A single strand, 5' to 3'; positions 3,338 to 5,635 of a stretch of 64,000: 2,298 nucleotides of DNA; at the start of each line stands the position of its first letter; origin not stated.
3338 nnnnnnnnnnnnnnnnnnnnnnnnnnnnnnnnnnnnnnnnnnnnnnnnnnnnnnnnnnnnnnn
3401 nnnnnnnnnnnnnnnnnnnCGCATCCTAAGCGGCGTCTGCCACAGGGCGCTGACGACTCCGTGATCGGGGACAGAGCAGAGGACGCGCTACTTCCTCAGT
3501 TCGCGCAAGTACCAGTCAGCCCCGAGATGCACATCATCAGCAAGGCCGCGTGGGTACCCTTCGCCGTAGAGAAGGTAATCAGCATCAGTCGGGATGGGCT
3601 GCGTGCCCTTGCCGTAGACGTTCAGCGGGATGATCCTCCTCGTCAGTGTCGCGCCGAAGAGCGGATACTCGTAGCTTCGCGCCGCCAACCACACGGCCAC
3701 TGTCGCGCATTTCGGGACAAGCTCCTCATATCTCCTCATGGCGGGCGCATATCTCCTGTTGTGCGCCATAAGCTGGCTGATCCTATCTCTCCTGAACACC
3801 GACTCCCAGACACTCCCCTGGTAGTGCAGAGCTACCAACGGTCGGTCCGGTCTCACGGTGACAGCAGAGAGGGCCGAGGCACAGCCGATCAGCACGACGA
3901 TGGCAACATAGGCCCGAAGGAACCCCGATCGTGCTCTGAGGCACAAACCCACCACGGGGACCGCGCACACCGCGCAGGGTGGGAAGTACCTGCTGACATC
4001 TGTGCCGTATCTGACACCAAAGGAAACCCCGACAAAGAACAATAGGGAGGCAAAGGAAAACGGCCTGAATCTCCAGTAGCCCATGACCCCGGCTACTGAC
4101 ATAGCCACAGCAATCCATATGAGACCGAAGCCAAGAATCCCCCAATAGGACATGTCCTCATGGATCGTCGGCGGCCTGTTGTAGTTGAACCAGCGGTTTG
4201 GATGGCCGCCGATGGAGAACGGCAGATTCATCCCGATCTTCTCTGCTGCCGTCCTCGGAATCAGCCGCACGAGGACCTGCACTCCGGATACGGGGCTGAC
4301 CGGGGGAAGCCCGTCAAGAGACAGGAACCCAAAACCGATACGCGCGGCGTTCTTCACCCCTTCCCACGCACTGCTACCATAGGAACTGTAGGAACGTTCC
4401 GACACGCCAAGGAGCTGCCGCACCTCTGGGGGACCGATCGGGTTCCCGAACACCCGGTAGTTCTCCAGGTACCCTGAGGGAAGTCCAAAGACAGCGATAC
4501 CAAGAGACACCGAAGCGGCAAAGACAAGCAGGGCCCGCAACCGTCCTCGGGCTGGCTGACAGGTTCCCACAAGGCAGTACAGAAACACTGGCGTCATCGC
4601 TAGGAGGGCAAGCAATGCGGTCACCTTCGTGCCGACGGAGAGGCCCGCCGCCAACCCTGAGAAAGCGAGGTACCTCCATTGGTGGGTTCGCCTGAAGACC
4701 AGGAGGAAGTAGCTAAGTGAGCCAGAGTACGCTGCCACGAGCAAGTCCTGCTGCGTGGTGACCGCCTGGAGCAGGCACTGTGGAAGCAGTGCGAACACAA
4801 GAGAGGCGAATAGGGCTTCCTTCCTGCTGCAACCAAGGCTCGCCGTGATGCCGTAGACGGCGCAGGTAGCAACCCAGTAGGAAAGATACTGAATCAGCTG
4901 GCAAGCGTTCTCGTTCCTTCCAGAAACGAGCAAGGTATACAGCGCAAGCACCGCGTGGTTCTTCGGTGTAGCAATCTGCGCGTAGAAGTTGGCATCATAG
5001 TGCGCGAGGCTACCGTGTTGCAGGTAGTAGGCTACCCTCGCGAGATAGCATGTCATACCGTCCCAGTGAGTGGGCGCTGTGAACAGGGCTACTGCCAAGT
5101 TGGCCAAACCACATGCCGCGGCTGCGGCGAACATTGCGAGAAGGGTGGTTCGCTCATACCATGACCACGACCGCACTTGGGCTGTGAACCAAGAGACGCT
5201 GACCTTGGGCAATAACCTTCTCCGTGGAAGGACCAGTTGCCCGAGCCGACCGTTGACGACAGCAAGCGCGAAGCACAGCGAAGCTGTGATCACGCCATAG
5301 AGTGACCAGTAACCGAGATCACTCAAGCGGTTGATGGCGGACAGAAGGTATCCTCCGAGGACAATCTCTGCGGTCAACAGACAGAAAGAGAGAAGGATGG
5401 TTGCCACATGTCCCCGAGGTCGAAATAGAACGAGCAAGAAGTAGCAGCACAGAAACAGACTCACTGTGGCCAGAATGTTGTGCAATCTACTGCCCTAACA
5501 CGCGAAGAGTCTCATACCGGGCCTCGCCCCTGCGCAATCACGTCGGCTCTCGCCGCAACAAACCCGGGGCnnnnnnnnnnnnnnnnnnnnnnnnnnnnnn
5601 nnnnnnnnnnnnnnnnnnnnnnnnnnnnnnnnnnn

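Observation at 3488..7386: Gtr-like periplasmic glycosylation module: polytopic membrane protein, DPM1/GtrB-like GT2 and GT-C transferase, with a second GT-C at 18851-20431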

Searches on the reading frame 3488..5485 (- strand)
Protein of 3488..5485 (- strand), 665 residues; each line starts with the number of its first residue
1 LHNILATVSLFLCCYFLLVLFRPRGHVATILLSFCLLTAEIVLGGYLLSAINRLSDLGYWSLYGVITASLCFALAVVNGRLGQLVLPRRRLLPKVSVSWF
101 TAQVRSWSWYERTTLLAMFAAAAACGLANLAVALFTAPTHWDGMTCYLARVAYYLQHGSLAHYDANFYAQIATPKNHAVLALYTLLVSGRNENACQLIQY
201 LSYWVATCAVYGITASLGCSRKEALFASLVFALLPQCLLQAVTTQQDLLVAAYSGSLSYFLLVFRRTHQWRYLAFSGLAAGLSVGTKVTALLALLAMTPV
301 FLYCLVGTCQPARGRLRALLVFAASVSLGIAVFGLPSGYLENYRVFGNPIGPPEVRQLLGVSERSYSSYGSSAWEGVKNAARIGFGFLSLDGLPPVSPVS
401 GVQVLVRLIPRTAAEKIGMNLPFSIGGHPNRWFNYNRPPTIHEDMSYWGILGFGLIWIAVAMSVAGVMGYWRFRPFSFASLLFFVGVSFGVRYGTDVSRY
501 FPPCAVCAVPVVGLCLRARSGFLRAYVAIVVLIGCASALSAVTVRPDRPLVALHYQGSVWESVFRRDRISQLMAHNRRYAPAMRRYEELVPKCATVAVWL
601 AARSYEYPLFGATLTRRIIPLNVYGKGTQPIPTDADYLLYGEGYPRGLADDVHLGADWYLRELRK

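Call 3: search_protein_families(library=pfam, proteins=[window:3488-5485:-], max_evalue=0.01)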
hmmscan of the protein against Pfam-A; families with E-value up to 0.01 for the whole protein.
window:3488-5485:- (665 aa): 1 family
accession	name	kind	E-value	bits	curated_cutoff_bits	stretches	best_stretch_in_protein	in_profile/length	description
PF13231.12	PMT_2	-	3.4e-08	34.3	26.1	1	179-305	9-130/160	Dolichyl-phosphate-mannose-protein mannosyltransferase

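Call 9: search_protein_families(library=ncbifam, proteins=[window:3488-5485:-], max_evalue=0.01)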
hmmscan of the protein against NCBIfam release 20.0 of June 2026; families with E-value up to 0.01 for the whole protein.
window:3488-5485:- (665 aa): 0 families

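Call 28: search_solved_structures(query=window:3488-5485:-, max_evalue=1, show_alignments=2)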
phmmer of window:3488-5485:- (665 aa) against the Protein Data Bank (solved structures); distinct sequences matched with E-value up to 1: 0.

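Call 29: find_homologous_proteins(query=window:3488-5485:-, max_evalue=0.001)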
Query window:3488-5485:- (665 aa): 48 proteins with E <= 0.001 among 8000 candidates.
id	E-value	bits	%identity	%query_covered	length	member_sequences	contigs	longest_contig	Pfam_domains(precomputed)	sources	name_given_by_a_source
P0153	0.0e+0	1507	100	100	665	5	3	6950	PF13231.13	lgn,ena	-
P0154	5.9e-229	780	56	100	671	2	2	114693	PF13231.13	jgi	-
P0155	1.5e-193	663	46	100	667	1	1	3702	PF13231.13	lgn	-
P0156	4.6e-169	582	44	100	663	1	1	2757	-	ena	-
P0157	1.6e-167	577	43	100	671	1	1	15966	PF13231.13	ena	-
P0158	2.2e-160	554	42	100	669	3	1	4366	PF13231.13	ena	-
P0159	8.9e-158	545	42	100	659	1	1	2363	PF13231.13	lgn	-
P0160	2.1e-151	524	42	100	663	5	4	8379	PF13231.13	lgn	-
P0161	2.4e-150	521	46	81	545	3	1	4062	PF13231.13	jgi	jgi:hypothetical protein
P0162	1.1e-149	518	44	87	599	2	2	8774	PF13231.13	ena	-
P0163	4.1e-148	513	42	100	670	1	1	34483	PF13231.13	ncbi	-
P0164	6.0e-137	476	40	100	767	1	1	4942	PF13414.13,PF07719.24,PF13231.13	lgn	-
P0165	9.8e-137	476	43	82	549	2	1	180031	PF13231.13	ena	-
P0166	2.9e-134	467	39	100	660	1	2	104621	PF02366.25,PF13231.13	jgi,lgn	-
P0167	1.4e-131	459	39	98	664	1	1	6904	PF13231.13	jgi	jgi:hypothetical protein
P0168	4.8e-125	437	38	99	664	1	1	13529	PF02366.25,PF13231.13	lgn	-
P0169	1.6e-123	432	43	98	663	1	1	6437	PF13231.13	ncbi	-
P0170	2.9e-122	428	37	95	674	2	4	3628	PF13231.13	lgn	-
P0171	3.3e-120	421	38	97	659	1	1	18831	PF02366.25,PF13231.13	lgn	-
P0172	3.5e-117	411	39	99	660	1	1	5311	PF13231.13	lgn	-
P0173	7.7e-117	410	38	97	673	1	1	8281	PF13231.13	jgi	jgi:hypothetical protein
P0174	2.3e-113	398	40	87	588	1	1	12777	PF02366.25,PF13231.13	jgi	jgi:4-amino-4-deoxy-L-arabinose transferase-like glycosyltransferase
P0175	2.4e-112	395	36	97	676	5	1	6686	PF13231.13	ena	-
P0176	3.1e-110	388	37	99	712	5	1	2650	PF02366.25,PF13231.13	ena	-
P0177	1.6e-109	386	38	97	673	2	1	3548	PF13231.13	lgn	-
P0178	1.4e-108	382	36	98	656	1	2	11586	PF13231.13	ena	-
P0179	9.8e-105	370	36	96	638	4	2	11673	PF13231.13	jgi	jgi:hypothetical protein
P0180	9.9e-103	363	37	96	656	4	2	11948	PF13231.13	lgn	-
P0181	8.9e-101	357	44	64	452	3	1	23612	PF02366.25,PF13231.13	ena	-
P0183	6.5e-99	351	33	97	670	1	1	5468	PF13231.13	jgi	jgi:Dolichyl-phosphate-mannose-protein mannosyltransferase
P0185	2.3e-95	339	37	97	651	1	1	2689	PF02366.25,PF13231.13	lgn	-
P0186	3.7e-93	332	37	84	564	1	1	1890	PF02366.25,PF13231.13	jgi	jgi:hypothetical protein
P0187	6.8e-93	331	32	100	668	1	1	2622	PF13231.13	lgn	-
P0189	1.9e-86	309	33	100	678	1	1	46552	PF13231.13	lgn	-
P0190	2.2e-86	309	34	96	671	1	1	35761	PF02366.25,PF13231.13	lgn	-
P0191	1.7e-85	306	35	91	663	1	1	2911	PF13231.13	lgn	-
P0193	1.1e-81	294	34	93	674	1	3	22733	PF13231.13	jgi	-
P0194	3.2e-78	282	31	100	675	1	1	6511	PF13231.13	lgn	-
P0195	7.7e-33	132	30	75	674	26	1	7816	PF13231.13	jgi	jgi:hypothetical protein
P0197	5.3e-14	70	33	32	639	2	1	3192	PF02366.25,PF26626.1,PF13231.13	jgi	-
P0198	4.6e-13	67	28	36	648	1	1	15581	PF13231.13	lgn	-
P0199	1.1e-11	62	26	53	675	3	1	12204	PF13231.13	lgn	-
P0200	1.2e-6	46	30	26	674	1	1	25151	PF09594.17,PF13231.13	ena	-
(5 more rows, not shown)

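Call 32: find_encoding_contigs(protein=P0154, flank=10000, max_places=1)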
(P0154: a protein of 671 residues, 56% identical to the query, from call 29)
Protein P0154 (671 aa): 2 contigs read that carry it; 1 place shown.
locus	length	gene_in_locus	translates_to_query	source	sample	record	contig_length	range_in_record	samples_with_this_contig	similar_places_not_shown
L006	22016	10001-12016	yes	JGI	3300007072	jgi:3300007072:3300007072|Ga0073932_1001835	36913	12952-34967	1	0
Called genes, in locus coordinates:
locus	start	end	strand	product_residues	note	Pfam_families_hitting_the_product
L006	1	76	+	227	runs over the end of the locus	PF05711:TylF, PF13578:Methyltransf_24 (weak)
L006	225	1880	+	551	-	PF00733:Asn_synthase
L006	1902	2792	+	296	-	PF05050:Methyltransf_21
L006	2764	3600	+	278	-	PF03808:Glyco_tran_WecG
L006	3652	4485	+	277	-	PF02585:PIG-L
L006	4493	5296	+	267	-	PF13489:Methyltransf_23, PF08241:Methyltransf_11, PF08242:Methyltransf_12, PF13649:Methyltransf_25 (weak), PF13847:Methyltransf_31 (weak)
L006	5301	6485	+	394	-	PF00534:Glycos_transf_1, PF13692:Glyco_trans_1_4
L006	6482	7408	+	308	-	PF00535:Glycos_transf_2, PF13641:Glyco_tranf_2_3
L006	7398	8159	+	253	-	PF04794:YdjC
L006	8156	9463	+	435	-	PF00534:Glycos_transf_1, PF13692:Glyco_trans_1_4, PF13524:Glyco_trans_1_2 (weak)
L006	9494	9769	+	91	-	-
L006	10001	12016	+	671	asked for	PF13231:PMT_2 (weak)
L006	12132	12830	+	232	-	PF13489:Methyltransf_23, PF13847:Methyltransf_31 (weak), PF08241:Methyltransf_11, PF08242:Methyltransf_12, PF13649:Methyltransf_25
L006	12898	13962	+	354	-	PF00535:Glycos_transf_2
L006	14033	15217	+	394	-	PF13439:Glyco_transf_4 (faint), PF13579:Glyco_trans_4_4, PF00534:Glycos_transf_1, PF13692:Glyco_trans_1_4, PF13524:Glyco_trans_1_2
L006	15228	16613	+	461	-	PF04932:Wzy_C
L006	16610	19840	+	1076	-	PF07959:Fucose_pyrophosphorylase, PF00288:GHMP_kinases_N, PF08544:GHMP_kinases_C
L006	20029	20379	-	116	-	PF13146:TRL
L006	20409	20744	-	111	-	PF13146:TRL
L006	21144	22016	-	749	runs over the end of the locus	PF00688:TGFb_propeptide (faint), PF06848:Disaggr_repeat (weak), PF13472:Lipase_GDSL_2 (weak)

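Call 33: find_encoding_contigs(protein=P0166, flank=8000, max_places=1)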
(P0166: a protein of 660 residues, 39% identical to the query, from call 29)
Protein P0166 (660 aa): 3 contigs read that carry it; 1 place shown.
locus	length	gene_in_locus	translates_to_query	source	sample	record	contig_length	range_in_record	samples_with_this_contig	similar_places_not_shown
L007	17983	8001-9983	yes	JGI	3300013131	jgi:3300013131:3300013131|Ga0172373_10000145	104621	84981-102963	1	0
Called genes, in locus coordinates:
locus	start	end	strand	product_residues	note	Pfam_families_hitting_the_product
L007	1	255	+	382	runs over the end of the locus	PF13439:Glyco_transf_4, PF13579:Glyco_trans_4_4, PF20706:GT4-conflict, PF00534:Glycos_transf_1, PF13692:Glyco_trans_1_4, PF13524:Glyco_trans_1_2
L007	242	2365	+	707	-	-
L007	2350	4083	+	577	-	PF02366:PMT, PF13231:PMT_2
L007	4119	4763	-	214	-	PF13489:Methyltransf_23, PF13847:Methyltransf_31, PF08241:Methyltransf_11, PF08242:Methyltransf_12 (weak), PF13649:Methyltransf_25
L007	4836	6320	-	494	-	PF09594:GT87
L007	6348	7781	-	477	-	PF07021:MetW (weak), PF13489:Methyltransf_23, PF08241:Methyltransf_11, PF08242:Methyltransf_12, PF13649:Methyltransf_25, PF13847:Methyltransf_31, PF00535:Glycos_transf_2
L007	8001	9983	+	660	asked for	PF02366:PMT (weak), PF13231:PMT_2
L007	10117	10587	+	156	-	PF01047:MarR (weak), PF13412:HTH_24, PF24266:HTH_HVO_0163_N (faint)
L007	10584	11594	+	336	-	PF01073:3Beta_HSD, PF01370:Epimerase, PF02719:Polysacc_synt_2, PF04321:RmlD_sub_bind, PF07993:NAD_binding_4 (faint), PF16363:GDP_Man_Dehyd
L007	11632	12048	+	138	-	PF05635:23S_rRNA_IVP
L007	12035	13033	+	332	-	PF01370:Epimerase, PF16363:GDP_Man_Dehyd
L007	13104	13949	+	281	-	PF01061:ABC2_membrane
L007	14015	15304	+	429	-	PF00005:ABC_tran, PF13304:AAA_21 (weak), PF14524:Wzt_C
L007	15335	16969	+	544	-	PF05159:Capsule_synth (weak)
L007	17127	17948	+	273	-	PF01209:Ubie_methyltran (weak), PF13649:Methyltransf_25, PF13847:Methyltransf_31, PF08241:Methyltransf_11, PF08242:Methyltransf_12 (faint)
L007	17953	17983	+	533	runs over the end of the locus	-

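Call 34: find_encoding_contigs(protein=P0165, flank=8000, max_places=1)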
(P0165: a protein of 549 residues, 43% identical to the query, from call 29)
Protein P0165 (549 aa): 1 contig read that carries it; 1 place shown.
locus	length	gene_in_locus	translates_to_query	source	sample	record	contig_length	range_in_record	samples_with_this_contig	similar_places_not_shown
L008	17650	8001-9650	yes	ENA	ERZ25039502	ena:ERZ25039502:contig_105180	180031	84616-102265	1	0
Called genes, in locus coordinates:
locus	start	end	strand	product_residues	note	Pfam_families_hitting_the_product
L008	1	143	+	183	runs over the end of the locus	PF01872:RibD_C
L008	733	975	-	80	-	-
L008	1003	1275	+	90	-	-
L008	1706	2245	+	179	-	-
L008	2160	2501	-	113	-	-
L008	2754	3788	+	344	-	-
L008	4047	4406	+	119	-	PF09966:DUF2200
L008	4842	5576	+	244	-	PF13847:Methyltransf_31 (weak), PF08241:Methyltransf_11, PF08242:Methyltransf_12, PF13649:Methyltransf_25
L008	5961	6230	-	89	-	PF27226:AF_1845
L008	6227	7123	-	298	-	-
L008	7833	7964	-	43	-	-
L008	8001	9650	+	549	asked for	PF13231:PMT_2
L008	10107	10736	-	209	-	-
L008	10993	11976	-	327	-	PF00248:Aldo_ket_red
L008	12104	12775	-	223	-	PF01915:Glyco_hydro_3_C, PF14310:Fn3-like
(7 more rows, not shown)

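Call 37: find_related_loci(query=A3, collection=genome_contigs, flank=10000)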
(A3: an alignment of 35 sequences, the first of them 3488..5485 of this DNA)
Query A3 (665 aa) in genome_contigs; peptide patterns used: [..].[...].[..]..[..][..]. (x = any residue, [..] = any of these).
25 stretches matched a pattern; 24 encode a relative of the query (tblastn E <= 1e-3); 24 distinct loci.
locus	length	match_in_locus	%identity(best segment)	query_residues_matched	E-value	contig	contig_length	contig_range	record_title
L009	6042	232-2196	42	1-663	9e-159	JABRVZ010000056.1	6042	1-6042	MAG: Chloroflexota bacterium isolate MAG-07r c_000000003025, whole genome shotgun sequence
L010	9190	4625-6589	41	1-663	3e-155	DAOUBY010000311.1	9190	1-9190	MAG TPA_asm: Anaerolineales bacterium isolate H71_757 k91_1710144, whole genome shotgun sequence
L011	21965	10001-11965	42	1-663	5e-150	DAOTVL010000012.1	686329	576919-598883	MAG TPA_asm: Anaerolineales bacterium isolate H11_54 k163_622779, whole genome shotgun sequence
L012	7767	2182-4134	40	2-665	2e-142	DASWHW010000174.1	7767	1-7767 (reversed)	MAG TPA_asm: Bacteroidota bacterium isolate SMAG_U2852 k141_1345490, whole genome shotgun sequence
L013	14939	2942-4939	39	1-665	4e-142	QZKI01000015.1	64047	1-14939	MAG: Candidatus Abyssobacteria bacterium SURF_17 Ga0104751_1000543, whole genome shotgun sequence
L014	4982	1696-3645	40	2-665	2e-142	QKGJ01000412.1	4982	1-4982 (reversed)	MAG: Ignavibacteria bacterium isolate SZUA-525 scaffold_83789, whole genome shotgun sequence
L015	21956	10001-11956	36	4-663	4e-134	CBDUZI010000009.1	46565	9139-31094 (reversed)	MAG TPA_asm: uncultured bacterium isolate SRR22302359_metabat2_40 genome assembly, contig: ERZ25073601.36, whole genome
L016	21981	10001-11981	43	1-663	1e-148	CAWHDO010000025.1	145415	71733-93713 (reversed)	MAG: uncultured delta proteobacterium isolate MFD03726.bin.3.89 genome assembly, contig: contig_30679, whole genome shot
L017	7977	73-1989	38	12-665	2e-124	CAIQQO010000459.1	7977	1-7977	uncultured bacterium isolate LJ_bin-0733 genome assembly, contig: bin-0733:459/497, whole genome shotgun sequence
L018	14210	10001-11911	38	1-665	3e-123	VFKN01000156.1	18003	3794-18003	MAG: Anaerolineaceae bacterium isolate Bin_61_3 c_000003784684, whole genome shotgun sequence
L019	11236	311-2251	39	3-663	3e-121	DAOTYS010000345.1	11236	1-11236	MAG TPA_asm: Thermoflexales bacterium isolate H28_387 k137_3400109, whole genome shotgun sequence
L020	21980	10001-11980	37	4-664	2e-113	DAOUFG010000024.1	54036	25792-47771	MAG TPA_asm: Thermoflexales bacterium isolate R103_16 k99_349876, whole genome shotgun sequence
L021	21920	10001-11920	36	19-665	3e-102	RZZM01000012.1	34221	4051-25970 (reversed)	MAG: Spartobacteria bacterium isolate INTA.AUR.068 contig-100_389, whole genome shotgun sequence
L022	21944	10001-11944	38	3-665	7e-101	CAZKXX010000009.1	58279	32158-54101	MAG TPA_asm: uncultured Acidobacteriota bacterium isolate binchicken_co274_200 genome assembly, contig: NODE_1378_length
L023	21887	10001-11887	32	25-664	1e-99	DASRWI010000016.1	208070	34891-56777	MAG TPA_asm: Ignavibacteriaceae bacterium isolate SMAG_U10649 k141_284370, whole genome shotgun sequence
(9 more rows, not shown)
